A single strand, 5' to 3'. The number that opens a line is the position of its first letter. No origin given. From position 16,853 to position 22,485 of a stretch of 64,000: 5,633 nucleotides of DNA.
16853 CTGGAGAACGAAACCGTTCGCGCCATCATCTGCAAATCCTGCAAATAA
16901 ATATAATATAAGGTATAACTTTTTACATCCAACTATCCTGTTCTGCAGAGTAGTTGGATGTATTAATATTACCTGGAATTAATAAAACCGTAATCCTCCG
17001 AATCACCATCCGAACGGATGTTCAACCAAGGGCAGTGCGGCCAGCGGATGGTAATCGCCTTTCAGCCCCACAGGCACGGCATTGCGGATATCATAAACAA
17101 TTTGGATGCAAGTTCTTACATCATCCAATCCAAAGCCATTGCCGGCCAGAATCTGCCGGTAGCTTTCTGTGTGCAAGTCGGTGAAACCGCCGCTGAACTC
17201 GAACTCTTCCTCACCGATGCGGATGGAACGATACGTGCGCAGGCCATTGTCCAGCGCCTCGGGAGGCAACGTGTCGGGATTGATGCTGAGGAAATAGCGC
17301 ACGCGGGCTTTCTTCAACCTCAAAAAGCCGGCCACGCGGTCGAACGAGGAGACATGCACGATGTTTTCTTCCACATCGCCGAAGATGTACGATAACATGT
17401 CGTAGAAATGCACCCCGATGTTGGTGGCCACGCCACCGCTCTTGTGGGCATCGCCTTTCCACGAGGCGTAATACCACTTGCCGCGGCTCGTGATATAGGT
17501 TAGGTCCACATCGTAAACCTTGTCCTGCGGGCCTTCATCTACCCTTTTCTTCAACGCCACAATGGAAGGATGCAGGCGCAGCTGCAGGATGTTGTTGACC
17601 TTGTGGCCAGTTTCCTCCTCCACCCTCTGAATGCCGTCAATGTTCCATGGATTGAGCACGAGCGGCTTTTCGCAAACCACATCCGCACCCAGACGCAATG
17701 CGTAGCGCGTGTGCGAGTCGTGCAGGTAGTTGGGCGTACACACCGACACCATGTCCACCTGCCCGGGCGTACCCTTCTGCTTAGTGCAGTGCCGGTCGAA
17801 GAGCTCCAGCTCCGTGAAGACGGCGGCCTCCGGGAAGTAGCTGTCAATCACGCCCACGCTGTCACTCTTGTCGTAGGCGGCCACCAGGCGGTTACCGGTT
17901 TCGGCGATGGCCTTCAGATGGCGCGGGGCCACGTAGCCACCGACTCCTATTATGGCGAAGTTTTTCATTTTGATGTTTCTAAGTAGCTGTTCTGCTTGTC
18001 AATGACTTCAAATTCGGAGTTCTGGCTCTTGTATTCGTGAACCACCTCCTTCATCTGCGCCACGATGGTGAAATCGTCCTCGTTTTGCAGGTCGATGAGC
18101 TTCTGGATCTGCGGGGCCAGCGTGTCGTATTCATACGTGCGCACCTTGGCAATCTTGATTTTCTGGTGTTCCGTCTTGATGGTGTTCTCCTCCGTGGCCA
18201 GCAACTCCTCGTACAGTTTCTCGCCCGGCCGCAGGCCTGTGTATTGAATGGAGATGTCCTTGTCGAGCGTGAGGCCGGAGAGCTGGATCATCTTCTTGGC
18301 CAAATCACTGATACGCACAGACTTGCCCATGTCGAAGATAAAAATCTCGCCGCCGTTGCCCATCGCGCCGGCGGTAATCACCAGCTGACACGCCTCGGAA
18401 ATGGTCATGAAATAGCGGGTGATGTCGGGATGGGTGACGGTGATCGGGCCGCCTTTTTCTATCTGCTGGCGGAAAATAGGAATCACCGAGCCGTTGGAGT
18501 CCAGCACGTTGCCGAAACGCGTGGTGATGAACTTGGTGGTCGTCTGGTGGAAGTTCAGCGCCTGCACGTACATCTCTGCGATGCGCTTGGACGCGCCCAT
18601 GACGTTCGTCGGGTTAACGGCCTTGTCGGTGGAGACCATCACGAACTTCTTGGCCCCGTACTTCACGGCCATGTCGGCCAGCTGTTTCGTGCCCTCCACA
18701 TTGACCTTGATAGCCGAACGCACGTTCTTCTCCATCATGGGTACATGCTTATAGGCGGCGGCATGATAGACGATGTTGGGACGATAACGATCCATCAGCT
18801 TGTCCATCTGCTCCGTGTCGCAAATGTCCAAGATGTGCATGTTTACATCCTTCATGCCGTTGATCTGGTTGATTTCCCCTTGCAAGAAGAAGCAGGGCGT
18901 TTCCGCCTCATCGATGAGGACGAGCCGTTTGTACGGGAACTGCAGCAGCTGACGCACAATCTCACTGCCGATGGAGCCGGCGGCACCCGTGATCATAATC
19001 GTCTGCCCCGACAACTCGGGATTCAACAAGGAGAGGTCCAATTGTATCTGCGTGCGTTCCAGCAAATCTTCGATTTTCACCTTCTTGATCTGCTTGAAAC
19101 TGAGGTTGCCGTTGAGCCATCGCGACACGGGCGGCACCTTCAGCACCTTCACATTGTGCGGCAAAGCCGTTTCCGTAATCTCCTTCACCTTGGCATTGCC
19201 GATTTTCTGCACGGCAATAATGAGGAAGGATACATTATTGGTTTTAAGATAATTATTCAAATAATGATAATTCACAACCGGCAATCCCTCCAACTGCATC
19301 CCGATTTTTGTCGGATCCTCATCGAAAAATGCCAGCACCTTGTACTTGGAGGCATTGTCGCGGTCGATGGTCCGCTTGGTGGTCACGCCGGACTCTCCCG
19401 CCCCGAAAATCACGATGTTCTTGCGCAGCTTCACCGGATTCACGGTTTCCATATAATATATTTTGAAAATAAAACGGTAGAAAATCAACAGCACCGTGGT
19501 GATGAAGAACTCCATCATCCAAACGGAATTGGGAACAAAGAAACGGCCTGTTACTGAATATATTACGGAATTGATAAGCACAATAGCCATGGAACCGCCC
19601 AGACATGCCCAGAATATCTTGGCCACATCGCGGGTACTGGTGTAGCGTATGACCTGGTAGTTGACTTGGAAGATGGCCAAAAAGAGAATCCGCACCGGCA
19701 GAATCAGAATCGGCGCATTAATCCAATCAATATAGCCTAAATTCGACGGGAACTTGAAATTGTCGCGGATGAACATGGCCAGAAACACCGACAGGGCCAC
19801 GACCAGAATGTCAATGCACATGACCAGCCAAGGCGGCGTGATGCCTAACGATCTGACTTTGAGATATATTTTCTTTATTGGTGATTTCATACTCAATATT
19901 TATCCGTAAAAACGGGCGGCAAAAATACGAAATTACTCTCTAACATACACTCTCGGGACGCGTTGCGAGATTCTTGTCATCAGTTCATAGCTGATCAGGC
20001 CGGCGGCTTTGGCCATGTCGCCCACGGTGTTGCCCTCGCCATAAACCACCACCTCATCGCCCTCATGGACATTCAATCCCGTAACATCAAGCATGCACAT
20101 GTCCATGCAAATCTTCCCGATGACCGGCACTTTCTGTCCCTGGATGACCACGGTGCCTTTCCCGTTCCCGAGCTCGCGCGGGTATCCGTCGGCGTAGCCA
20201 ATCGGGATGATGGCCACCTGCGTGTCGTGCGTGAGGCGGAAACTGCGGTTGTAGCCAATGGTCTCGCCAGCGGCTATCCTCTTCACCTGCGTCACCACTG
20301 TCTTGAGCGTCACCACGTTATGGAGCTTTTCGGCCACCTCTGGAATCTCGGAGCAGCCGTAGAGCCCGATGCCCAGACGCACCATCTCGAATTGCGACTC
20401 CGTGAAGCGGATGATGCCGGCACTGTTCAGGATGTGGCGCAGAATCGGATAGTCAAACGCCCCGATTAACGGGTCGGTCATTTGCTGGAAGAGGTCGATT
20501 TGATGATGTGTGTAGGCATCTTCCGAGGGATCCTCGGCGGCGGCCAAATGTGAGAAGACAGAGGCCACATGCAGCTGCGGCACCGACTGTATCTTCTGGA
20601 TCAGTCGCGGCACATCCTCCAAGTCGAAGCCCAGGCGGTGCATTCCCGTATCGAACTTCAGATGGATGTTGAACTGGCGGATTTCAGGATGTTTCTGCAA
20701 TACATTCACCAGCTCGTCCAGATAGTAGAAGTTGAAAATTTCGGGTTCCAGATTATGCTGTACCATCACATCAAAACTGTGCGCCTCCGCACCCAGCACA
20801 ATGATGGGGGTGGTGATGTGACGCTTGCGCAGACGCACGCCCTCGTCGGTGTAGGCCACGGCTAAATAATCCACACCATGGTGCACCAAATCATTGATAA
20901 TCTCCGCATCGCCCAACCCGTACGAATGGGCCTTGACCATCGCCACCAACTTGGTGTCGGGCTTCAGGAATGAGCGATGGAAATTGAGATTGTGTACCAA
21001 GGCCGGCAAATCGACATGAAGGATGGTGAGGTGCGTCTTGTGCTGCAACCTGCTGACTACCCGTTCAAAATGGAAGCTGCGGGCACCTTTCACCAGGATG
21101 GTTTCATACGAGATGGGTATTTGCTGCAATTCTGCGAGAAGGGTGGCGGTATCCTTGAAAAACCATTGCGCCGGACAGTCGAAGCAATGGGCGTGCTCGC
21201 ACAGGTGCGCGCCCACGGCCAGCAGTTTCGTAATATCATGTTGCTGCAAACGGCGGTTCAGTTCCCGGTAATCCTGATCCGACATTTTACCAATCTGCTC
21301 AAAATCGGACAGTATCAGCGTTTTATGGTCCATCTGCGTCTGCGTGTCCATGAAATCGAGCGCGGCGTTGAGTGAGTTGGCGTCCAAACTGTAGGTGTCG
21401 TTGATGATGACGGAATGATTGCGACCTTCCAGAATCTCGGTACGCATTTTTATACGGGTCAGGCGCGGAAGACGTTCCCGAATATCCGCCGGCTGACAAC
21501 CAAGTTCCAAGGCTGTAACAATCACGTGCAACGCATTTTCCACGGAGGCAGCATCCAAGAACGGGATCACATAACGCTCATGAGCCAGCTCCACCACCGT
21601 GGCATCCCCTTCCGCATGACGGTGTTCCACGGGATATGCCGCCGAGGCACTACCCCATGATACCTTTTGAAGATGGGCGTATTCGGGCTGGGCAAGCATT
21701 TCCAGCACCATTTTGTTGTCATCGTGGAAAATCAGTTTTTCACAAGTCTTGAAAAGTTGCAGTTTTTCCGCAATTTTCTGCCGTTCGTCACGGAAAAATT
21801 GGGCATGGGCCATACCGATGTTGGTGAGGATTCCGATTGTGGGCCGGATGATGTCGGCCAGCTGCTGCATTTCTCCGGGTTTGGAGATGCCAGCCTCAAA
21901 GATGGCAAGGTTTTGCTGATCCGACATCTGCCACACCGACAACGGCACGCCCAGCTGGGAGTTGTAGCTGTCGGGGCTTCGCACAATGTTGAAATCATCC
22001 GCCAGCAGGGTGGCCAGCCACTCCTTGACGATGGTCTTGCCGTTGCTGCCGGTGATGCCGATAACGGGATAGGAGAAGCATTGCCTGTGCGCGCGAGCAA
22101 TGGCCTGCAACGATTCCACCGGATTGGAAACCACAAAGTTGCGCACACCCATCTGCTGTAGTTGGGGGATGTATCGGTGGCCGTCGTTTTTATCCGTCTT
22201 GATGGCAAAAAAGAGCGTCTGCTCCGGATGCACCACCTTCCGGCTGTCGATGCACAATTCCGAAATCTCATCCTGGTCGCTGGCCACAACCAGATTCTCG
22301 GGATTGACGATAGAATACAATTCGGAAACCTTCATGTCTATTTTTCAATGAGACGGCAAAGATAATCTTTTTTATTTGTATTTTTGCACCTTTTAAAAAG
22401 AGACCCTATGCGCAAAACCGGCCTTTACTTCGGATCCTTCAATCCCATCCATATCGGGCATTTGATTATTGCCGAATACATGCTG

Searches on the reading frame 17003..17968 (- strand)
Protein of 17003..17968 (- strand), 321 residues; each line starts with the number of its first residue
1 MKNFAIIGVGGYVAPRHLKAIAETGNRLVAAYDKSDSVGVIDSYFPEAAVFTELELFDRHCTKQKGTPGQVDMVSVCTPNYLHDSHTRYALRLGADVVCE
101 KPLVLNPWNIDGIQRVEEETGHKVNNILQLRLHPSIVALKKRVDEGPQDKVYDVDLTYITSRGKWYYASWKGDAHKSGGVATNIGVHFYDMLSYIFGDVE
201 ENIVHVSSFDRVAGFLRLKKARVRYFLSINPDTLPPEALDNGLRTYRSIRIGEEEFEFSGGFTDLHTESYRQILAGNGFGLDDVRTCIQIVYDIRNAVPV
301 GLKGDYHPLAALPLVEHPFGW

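Call 50: search_protein_families(library=pfam, proteins=[window:17003-17968:-], max_evalue=0.00001)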
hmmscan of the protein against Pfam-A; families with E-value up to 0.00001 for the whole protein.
window:17003-17968:- (321 aa): 3 families
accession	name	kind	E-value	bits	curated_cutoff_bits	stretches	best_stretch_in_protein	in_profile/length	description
PF01408.29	GFO_IDH_MocA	-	3.6e-18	66.8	24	1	3-124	2-116/120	Oxidoreductase family, NAD-binding Rossmann fold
PF02894.22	GFO_IDH_MocA_C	-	2.2e-13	50.9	22.9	1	141-208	2-70/218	Oxidoreductase family, C-terminal alpha/beta domain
PF22725.1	GFO_IDH_MocA_C3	-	2.7e-08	34.3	27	1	137-211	2-77/124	GFO/IDH/MocA C-terminal domain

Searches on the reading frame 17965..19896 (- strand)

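Call 50: search_protein_families(library=pfam, proteins=[window:17965-19896:-], max_evalue=0.00001)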
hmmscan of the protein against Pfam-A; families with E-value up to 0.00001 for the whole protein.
window:17965-19896:- (643 aa): 8 families
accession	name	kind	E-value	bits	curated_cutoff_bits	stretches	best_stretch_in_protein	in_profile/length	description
PF02719.21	Polysacc_synt_2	-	3.4e-115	384.7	20.2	1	300-583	1-291/293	Polysaccharide biosynthesis protein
PF01370.27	Epimerase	-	2.1e-25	90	20.9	1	300-512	1-227/240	NAD dependent epimerase/dehydratase family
PF04321.23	RmlD_sub_bind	-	1.2e-18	67.6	27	1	299-469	2-156/287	RmlD substrate binding domain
PF16363.11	GDP_Man_Dehyd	-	2.7e-18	67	27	1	301-425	1-131/332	GDP-mannose 4,6 dehydratase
PF01073.25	3Beta_HSD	-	1.2e-14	54.4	22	1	302-469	2-162/280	3-beta hydroxysteroid dehydrogenase/isomerase family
PF13727.12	CoA_binding_3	-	9.5e-09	35.9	25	1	93-255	20-175/175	CoA-binding domain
PF07993.18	NAD_binding_4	-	1.2e-08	34.9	20.1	1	374-443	90-156/258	Male sterility protein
PF08659.16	KR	-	2.7e-06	27.9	22.6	1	299-423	2-136/180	KR domain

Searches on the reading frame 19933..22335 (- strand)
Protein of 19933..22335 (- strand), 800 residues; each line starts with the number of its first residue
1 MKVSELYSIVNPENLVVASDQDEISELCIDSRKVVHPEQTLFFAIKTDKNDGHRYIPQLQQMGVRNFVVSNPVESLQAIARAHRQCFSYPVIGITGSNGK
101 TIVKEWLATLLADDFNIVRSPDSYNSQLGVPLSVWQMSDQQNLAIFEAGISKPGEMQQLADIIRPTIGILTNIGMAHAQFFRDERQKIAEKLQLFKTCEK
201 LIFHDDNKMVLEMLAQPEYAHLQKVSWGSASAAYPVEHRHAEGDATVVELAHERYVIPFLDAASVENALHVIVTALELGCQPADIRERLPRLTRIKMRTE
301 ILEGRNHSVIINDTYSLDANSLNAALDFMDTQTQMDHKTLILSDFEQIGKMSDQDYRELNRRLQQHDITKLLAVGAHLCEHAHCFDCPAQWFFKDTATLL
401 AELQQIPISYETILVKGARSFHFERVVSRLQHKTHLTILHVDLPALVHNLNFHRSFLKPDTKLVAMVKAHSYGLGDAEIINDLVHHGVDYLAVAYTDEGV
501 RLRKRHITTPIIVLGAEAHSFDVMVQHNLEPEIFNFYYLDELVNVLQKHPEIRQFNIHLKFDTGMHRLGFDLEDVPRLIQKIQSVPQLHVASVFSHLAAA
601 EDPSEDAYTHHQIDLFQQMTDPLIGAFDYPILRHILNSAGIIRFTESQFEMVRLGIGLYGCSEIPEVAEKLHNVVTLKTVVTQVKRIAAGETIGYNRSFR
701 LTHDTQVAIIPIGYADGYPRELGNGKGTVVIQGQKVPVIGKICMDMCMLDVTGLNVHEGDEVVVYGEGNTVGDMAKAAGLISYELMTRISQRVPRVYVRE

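Call 50: search_protein_families(library=pfam, proteins=[window:19933-22335:-], max_evalue=0.00001)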
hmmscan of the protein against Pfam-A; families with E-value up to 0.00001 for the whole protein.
window:19933-22335:- (800 aa): 3 families
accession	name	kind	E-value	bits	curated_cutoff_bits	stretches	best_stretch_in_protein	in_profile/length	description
PF01168.26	Ala_racemase_N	-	6.2e-58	196.5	24.1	1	441-662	1-219/220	Alanine racemase, N-terminal domain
PF00842.27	Ala_racemase_C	-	1.6e-45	154.2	25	1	674-797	1-127/127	Alanine racemase, C-terminal domain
PF08245.18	Mur_ligase_M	-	4.7e-24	85.9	24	1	94-274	1-199/200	Mur ligase middle domain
